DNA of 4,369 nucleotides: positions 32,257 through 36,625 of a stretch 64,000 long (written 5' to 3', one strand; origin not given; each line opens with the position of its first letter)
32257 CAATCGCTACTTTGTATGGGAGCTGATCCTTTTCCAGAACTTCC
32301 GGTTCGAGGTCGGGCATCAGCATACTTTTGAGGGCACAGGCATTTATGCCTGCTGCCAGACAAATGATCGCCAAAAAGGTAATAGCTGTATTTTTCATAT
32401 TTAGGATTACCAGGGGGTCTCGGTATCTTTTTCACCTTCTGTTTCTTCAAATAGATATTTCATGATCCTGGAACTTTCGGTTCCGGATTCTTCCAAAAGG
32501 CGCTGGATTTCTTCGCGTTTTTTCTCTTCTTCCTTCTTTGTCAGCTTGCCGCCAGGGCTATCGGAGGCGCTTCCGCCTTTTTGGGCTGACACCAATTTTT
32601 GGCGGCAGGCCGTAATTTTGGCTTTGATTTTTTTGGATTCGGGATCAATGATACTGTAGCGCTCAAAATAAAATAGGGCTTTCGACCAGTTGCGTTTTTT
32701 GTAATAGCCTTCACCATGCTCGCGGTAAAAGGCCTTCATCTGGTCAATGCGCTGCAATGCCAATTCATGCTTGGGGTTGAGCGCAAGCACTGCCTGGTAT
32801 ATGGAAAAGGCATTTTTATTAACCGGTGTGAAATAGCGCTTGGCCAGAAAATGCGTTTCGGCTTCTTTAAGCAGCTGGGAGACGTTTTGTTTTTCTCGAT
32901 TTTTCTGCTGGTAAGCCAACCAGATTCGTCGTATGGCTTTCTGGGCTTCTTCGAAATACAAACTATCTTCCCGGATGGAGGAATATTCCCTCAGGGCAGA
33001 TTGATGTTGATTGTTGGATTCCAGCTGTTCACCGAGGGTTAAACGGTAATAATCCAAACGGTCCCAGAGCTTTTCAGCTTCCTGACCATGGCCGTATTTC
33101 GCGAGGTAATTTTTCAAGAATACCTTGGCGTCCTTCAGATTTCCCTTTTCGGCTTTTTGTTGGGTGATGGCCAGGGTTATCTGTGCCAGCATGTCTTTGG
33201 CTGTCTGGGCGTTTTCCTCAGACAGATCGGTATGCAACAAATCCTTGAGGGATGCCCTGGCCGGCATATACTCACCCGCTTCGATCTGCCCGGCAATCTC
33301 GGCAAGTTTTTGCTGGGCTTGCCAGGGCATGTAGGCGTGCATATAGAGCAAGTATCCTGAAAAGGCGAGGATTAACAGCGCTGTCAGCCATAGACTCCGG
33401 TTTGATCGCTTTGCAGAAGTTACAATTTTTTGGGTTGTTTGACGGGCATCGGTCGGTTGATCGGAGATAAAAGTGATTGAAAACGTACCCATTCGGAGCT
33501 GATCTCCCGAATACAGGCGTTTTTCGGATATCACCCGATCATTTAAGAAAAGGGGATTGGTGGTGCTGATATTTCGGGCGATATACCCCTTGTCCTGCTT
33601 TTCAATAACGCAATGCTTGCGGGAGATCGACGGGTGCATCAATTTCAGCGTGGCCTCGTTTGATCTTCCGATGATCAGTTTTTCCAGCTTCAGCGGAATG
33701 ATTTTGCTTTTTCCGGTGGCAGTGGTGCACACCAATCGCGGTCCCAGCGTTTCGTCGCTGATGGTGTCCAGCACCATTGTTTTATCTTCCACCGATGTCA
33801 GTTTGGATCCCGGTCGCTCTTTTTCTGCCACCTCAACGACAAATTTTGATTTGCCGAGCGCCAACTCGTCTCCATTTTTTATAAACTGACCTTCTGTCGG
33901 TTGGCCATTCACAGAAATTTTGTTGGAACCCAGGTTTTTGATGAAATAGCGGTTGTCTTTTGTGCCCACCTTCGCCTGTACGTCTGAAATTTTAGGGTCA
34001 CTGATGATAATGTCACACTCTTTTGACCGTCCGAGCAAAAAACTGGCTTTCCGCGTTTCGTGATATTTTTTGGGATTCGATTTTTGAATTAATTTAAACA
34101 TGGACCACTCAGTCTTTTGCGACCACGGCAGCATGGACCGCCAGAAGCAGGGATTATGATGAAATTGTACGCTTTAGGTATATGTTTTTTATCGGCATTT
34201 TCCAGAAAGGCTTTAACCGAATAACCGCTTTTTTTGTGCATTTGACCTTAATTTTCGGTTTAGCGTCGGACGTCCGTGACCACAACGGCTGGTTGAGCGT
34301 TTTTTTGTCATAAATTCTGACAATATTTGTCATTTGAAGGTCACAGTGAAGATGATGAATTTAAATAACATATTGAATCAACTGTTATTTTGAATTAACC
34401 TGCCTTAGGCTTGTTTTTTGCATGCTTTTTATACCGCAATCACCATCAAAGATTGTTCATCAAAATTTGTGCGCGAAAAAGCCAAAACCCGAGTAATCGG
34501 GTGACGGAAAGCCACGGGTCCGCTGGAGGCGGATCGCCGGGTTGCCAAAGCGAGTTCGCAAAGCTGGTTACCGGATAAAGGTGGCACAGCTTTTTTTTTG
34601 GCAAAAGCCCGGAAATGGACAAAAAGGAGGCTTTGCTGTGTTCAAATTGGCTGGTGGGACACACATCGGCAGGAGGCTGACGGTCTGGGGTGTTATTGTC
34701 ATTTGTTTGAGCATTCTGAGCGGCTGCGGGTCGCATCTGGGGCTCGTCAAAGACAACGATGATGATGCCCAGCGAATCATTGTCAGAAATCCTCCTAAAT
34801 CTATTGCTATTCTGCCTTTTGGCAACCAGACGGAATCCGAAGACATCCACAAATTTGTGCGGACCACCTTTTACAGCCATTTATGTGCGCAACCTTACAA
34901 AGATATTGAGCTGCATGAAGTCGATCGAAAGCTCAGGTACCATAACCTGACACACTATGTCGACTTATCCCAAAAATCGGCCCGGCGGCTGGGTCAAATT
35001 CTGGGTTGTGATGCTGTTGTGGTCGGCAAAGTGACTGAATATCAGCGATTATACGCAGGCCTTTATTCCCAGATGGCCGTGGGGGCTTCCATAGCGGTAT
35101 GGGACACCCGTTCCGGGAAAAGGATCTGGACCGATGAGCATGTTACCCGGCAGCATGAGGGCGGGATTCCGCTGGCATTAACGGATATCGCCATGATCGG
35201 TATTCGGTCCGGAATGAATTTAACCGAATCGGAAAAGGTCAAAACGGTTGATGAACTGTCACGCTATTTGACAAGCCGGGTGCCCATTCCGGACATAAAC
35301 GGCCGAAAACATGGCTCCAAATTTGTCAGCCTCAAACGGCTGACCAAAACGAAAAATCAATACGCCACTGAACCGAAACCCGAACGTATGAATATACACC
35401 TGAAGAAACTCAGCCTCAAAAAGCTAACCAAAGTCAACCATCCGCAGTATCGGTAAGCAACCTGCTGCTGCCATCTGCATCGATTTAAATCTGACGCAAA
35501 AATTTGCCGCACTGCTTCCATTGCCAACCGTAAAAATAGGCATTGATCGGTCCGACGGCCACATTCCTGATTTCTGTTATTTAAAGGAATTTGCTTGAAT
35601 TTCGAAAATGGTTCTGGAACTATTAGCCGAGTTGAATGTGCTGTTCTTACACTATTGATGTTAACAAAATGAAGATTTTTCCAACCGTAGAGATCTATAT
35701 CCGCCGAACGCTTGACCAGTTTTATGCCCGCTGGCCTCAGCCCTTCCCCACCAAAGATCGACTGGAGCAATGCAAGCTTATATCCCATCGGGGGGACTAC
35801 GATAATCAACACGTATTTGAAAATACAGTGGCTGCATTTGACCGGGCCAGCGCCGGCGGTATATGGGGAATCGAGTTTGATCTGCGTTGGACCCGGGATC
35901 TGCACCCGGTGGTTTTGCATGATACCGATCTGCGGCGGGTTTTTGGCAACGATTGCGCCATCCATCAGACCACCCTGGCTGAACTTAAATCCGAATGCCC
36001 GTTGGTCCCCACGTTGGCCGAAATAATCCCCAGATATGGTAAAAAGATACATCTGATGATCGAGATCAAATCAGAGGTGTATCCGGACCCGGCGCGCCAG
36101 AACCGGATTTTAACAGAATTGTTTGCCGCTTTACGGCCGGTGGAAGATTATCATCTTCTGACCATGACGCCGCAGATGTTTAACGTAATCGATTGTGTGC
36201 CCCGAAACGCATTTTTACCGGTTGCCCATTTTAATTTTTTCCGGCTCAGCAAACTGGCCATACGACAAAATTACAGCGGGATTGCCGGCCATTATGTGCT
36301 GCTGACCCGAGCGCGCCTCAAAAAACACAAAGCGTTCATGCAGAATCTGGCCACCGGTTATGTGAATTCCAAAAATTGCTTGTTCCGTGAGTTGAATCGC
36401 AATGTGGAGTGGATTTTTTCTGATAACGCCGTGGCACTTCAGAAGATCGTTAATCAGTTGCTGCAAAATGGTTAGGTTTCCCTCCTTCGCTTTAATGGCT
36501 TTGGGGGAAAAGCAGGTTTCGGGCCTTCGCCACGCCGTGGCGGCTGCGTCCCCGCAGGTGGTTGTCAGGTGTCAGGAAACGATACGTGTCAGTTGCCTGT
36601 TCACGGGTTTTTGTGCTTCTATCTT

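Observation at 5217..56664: Pervasive intergenic word-repeat hairpins: same architecture, different words at different loci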

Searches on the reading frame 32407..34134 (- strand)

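Call 54: search_protein_families(library=pfam, proteins=[window:32407-34134:-])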
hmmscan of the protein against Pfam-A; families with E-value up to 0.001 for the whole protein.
window:32407-34134:- (575 aa): 2 families
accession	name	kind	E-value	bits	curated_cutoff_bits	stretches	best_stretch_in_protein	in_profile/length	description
PF00498.31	FHA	-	3.3e-27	95.2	20.7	2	154-216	2-67/67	FHA domain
PF16697.10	Yop-YscD_cpl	-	4.1e-21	75.5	33.2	2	29-101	16-91/94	Inner membrane component of T3SS, cytoplasmic domain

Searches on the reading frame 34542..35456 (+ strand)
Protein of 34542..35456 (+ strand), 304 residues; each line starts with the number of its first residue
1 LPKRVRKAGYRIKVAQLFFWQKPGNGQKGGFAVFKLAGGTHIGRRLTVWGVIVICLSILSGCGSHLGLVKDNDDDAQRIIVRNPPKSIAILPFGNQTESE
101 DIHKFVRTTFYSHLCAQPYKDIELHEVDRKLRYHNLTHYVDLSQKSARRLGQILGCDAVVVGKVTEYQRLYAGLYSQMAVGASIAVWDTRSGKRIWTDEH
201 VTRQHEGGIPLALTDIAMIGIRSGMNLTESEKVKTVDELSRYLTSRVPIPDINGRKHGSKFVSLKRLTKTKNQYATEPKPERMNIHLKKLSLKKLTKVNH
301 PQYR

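Call 54: search_protein_families(library=pfam, proteins=[window:34542-35456:+])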
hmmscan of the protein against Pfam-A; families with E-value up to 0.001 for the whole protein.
window:34542-35456:+ (304 aa): 1 family
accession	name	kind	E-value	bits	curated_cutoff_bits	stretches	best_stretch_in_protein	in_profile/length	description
PF05643.16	GNA1162-like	-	3.9e-12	46.6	25.9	1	84-207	10-133/185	Putative lipoprotein GNA1162-like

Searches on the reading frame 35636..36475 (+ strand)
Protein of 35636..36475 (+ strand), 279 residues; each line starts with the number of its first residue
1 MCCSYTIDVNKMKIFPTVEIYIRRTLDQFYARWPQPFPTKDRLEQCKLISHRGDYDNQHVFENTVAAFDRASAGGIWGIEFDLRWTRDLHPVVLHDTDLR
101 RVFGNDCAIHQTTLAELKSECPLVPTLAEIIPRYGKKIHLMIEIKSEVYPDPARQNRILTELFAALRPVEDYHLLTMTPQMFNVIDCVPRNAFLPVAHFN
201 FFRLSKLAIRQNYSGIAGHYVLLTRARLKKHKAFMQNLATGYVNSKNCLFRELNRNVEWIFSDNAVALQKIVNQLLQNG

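Call 54: search_protein_families(library=pfam, proteins=[window:35636-36475:+])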
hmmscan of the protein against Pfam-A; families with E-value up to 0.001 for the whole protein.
window:35636-36475:+ (279 aa): 1 family
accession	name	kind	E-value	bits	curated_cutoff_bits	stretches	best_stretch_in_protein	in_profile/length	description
PF03009.23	GDPD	-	8.5e-20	72.3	23.6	1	51-149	1-109/244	Glycerophosphoryl diester phosphodiesterase family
